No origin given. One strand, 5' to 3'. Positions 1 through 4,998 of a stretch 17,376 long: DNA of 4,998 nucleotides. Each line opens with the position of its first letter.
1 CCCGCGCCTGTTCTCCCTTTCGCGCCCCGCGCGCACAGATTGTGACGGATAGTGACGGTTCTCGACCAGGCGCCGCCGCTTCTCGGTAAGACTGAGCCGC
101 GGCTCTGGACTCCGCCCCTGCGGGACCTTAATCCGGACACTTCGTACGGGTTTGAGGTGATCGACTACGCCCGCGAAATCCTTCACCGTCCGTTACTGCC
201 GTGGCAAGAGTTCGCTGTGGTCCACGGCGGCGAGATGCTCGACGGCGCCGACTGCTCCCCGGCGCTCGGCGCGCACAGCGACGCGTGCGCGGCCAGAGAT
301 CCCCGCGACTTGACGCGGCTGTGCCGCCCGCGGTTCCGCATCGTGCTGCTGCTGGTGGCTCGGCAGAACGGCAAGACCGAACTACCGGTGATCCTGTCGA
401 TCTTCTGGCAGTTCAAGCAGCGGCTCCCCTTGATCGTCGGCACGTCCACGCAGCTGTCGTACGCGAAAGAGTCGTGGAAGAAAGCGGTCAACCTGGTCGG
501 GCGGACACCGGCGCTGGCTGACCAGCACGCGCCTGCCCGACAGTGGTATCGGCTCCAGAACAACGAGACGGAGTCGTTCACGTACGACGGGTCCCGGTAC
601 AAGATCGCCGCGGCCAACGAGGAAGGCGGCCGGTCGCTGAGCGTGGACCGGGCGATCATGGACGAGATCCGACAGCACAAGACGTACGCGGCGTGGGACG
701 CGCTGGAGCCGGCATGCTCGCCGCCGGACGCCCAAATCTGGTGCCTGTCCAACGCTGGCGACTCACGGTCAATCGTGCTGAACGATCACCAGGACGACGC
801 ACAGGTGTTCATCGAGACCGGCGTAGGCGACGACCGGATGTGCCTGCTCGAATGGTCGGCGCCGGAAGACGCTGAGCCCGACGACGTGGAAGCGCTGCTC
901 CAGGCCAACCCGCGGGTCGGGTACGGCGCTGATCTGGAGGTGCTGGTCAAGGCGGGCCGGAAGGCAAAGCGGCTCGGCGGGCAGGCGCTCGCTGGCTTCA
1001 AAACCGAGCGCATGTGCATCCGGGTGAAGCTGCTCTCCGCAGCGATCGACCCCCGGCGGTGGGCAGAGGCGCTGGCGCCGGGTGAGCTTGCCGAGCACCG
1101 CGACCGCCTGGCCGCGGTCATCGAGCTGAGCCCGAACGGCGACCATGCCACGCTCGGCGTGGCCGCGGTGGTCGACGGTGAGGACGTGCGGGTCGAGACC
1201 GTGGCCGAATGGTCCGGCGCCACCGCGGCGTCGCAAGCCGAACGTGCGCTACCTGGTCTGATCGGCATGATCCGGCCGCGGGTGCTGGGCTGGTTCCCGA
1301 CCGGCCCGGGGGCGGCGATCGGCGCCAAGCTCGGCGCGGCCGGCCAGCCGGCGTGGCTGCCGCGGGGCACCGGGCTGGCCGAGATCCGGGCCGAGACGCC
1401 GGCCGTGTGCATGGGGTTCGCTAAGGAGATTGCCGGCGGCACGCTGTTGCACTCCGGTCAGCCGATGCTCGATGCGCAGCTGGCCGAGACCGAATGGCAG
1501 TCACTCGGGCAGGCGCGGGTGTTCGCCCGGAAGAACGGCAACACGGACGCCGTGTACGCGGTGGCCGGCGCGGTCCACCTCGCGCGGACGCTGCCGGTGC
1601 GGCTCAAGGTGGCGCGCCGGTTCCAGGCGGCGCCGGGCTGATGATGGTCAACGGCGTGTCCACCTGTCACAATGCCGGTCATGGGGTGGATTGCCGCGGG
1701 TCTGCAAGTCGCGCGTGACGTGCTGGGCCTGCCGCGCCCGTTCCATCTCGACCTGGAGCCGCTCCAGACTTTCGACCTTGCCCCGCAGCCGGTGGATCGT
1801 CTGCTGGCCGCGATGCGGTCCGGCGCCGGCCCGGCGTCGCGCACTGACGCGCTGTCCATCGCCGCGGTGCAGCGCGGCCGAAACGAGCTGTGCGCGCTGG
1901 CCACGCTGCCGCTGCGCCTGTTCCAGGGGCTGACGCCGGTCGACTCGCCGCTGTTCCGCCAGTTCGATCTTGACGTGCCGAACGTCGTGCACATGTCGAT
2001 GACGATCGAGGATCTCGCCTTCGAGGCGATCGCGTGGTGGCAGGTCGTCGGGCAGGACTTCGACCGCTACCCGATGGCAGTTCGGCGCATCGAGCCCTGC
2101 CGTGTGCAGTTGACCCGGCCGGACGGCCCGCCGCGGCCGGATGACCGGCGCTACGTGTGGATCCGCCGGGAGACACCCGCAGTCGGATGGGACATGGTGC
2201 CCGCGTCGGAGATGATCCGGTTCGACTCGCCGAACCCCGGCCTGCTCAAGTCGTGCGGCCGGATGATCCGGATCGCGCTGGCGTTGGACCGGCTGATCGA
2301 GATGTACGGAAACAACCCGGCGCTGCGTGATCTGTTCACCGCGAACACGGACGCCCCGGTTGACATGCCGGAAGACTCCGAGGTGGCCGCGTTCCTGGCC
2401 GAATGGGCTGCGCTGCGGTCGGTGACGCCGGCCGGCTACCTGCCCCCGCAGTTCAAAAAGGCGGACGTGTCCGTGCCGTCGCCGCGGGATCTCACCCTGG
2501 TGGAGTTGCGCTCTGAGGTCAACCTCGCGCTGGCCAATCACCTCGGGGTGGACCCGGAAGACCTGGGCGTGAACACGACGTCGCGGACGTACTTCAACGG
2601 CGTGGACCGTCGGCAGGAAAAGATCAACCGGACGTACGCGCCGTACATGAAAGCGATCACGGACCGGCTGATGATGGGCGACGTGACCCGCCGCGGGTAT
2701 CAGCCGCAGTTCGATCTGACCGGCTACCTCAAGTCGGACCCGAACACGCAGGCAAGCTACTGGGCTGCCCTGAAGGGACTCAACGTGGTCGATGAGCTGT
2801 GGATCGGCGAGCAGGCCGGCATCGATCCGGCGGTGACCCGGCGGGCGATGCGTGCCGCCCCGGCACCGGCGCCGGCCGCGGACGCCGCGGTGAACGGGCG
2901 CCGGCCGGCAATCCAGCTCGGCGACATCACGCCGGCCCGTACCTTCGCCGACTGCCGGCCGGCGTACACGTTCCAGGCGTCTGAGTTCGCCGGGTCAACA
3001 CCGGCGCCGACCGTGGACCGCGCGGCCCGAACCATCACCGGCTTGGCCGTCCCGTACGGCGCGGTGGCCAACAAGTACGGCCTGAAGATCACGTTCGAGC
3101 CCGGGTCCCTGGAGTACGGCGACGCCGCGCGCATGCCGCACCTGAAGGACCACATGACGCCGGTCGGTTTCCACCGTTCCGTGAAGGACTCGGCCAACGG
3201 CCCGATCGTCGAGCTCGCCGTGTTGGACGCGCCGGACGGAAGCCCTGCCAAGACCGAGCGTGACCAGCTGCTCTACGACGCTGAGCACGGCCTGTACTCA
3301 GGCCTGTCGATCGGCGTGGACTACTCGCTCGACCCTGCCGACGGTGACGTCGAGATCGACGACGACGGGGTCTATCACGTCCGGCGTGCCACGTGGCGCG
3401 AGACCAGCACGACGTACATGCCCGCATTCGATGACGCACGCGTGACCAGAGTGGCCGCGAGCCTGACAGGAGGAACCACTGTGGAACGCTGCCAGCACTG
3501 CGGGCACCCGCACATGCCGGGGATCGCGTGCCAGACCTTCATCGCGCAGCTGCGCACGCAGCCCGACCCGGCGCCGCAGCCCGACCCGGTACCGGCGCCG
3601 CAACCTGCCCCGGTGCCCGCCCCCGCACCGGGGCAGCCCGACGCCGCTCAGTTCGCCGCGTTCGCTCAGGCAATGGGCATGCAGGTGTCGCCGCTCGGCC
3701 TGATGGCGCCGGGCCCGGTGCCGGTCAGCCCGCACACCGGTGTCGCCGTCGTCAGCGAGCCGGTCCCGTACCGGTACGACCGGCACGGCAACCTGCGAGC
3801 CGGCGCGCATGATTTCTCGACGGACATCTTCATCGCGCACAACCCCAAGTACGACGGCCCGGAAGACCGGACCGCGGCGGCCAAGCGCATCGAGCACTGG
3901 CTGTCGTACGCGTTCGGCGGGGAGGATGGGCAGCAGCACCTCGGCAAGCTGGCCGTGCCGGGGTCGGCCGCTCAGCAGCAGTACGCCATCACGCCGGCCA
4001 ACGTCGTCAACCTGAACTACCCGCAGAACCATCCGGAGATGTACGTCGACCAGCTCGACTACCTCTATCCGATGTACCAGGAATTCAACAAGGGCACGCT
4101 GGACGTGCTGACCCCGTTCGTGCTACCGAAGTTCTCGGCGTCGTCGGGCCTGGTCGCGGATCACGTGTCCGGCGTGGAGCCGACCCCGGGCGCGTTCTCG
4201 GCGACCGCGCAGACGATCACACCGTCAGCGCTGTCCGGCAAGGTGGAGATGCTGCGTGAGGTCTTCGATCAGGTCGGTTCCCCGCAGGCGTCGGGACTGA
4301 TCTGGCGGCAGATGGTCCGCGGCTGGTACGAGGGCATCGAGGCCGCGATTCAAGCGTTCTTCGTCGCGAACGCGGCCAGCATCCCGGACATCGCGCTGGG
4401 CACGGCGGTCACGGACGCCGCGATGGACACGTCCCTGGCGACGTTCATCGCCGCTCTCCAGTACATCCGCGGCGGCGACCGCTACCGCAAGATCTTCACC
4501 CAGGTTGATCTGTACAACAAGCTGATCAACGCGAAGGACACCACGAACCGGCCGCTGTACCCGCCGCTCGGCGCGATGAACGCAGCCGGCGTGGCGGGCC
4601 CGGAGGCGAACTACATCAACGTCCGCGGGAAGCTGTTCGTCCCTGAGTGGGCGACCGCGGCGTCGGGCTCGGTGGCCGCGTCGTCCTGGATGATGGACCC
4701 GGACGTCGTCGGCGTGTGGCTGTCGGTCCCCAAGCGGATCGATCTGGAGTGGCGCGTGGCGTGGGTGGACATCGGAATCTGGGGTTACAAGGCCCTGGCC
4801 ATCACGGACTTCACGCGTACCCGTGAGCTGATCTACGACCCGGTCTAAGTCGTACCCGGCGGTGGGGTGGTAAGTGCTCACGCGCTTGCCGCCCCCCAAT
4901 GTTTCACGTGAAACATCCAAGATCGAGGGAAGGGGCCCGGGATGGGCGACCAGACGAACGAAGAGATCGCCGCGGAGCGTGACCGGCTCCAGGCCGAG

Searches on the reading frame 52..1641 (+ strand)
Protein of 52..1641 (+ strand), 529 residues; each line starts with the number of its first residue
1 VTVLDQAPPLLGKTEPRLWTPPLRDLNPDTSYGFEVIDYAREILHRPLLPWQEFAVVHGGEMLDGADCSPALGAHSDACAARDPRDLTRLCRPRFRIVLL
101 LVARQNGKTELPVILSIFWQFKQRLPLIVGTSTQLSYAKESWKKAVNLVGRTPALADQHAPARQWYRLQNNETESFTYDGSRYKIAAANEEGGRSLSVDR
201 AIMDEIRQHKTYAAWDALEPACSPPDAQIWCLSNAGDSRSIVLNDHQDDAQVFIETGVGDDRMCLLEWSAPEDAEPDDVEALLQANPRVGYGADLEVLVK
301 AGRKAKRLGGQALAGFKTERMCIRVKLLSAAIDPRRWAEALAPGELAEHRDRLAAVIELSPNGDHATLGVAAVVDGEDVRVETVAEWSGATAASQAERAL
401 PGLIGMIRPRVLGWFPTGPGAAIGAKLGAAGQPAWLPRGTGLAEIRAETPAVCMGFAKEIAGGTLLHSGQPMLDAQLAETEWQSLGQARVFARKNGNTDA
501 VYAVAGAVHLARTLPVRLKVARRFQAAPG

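Call 10: search_protein_families(library=phrogs, proteins=[window:52-1641:+], max_evalue=0.001)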
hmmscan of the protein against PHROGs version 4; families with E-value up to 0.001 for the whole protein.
window:52-1641:+ (529 aa): 4 families
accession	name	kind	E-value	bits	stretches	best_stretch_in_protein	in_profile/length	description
phrog_9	-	head and packaging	1.7e-52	180.3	1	5-381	54-510/812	terminase large subunit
phrog_2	-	head and packaging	1.4e-07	31.6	1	94-365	276-496/807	terminase large subunit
phrog_2699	-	head and packaging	1.4e-06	28.4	1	255-342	10-95/315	terminase large subunit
phrog_17688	-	unknown function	0.00015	22.3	1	102-293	70-253/290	-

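Call 12: search_dna_similar(query=window:52-1641:+, collection=phages, mode=protein, max_evalue=0.00001, max_rows=25)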
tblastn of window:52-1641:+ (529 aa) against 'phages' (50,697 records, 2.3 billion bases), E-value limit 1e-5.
Records with a match: 657; places in all: 657; records where one place covers at least 80% of the query: 7.
Best place of each record, by identity: <60% 657.
By first word of the organism name: Microbacterium 234; Arthrobacter 161; Mycobacterium 125; Gordonia 71; Corynebacterium 32; Propionibacterium 9; Curtobacterium 7; Escherichia 3; Enterobacteria 2; Vibrio 2; and 11 more.
By host as written in the record: Microbacterium foliorum NRRL B-24224 146; Arthrobacter sp. ATCC 21022 100; Mycobacterium smegmatis mc2 155 100; Microbacterium foliorum NRRL B-24224 SEA 66; Gordonia terrae 3612 57; Arthrobacter globiformis B-2979 23; Arthrobacter globiformis NRRL B-2979 SEA 15; Corynebacterium xerosis 14; and 67 more.
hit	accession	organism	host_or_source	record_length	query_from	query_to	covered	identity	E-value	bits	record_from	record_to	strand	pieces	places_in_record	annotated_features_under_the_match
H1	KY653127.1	Corynebacterium phage IME1320_01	Corynebacterium simulans IME1320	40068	9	511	95%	30.3%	4e-43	170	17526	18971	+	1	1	terminase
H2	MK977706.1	Corynebacterium phage Dina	Corynebacterium xerosis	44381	3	411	77%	35.4%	5e-51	194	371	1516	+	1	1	2: terminase large subunit | 1: hypothetical protein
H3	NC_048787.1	Corynebacterium phage Dina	Corynebacterium xerosis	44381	3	411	77%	35.4%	5e-51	194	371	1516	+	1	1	2: terminase | 1: hypothetical protein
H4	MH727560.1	Corynebacterium phage SamW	Corynebacterium xerosis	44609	3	411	77%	35.4%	5e-51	194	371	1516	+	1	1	2: terminase large subunit | 1: hypothetical protein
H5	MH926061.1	Corynebacterium phage Troy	Corynebacterium xerosis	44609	3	411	77%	35.4%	5e-51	194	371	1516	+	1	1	2: terminase large subunit | 1: hypothetical protein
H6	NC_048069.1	Corynebacterium phage SamW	Corynebacterium xerosis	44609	3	411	77%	35.4%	5e-51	194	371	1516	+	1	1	2: terminase | 1: hypothetical protein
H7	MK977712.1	Corynebacterium phage Lederberg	Corynebacterium xerosis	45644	3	411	77%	35.4%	5e-51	194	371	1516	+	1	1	2: terminase large subunit | 1: hypothetical protein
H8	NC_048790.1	Corynebacterium phage Lederberg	Corynebacterium xerosis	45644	3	411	77%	35.4%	5e-51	194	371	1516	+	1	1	2: terminase | 1: hypothetical protein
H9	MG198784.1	Gordonia phage Gustav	Gordonia terrae 3612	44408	9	505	94%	28.9%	3e-38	155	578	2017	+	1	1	terminase large subunit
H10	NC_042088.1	Gordonia phage Gustav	Gordonia terrae 3612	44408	9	505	94%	28.9%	3e-38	155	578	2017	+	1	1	terminase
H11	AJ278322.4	Corynebacterium phage BFK20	Brevibacterium flavum CCM251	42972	1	508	96%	28.1%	2e-42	168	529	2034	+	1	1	ORF2: gp2, terminase | ORF1: gp1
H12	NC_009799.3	Corynebacterium phage BFK20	Brevibacterium flavum CCM251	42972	1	508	96%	28.1%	2e-42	168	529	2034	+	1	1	ORF2: gp2, terminase | ORF1: gp1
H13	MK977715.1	Corynebacterium phage Adelaide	Corynebacterium xerosis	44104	3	382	72%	36.7%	2e-50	192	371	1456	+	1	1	2: terminase large subunit | 1: hypothetical protein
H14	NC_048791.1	Corynebacterium phage Adelaide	Corynebacterium xerosis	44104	3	382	72%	36.7%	2e-50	192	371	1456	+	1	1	2: terminase | 1: hypothetical protein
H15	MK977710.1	Corynebacterium phage Stiles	Corynebacterium xerosis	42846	3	382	72%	36.7%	2e-50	192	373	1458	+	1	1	2: terminase large subunit | 1: hypothetical protein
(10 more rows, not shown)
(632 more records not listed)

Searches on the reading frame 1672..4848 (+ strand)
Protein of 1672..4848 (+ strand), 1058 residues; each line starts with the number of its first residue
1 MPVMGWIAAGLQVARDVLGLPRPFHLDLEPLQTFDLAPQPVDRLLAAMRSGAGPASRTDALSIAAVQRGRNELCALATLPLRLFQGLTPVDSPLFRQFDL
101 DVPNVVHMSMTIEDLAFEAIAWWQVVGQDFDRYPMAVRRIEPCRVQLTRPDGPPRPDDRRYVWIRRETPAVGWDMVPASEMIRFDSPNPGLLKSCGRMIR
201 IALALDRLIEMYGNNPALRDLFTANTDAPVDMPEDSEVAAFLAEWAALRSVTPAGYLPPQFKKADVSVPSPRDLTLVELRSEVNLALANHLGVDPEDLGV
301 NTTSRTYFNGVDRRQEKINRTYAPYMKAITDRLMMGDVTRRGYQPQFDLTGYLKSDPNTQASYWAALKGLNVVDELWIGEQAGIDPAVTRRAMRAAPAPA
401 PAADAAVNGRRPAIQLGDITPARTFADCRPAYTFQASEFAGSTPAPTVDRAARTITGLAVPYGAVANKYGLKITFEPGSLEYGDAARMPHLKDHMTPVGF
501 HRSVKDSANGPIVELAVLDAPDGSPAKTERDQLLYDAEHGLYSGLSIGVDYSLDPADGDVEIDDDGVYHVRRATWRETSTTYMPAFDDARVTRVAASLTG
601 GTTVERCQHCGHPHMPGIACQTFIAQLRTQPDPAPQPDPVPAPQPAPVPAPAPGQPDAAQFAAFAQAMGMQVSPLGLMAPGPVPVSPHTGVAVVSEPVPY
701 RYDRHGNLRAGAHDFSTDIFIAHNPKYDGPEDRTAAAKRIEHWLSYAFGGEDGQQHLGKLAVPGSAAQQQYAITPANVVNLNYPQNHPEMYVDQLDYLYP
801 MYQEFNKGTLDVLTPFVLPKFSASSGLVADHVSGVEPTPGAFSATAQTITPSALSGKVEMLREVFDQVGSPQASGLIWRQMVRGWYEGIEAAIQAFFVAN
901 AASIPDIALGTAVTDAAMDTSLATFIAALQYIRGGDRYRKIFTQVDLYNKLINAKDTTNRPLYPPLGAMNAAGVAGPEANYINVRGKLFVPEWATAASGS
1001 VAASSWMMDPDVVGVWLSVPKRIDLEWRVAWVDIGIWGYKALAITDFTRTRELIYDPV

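Call 10: search_protein_families(library=phrogs, proteins=[window:1672-4848:+], max_evalue=0.001)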
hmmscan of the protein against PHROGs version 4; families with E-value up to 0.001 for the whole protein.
window:1672-4848:+ (1058 aa): 2 families
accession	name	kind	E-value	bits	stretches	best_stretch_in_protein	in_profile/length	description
phrog_2263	-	head and packaging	7.5e-21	75.6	2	436-597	22-179/551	major head protein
phrog_12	-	head and packaging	1.1e-06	29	1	129-367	165-398/646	portal protein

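Call 107: search_protein_families(library=ncbifam, proteins=[window:1672-4848:+], max_evalue=0.01)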
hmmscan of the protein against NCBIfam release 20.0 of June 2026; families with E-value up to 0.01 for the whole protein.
window:1672-4848:+ (1058 aa): 0 families
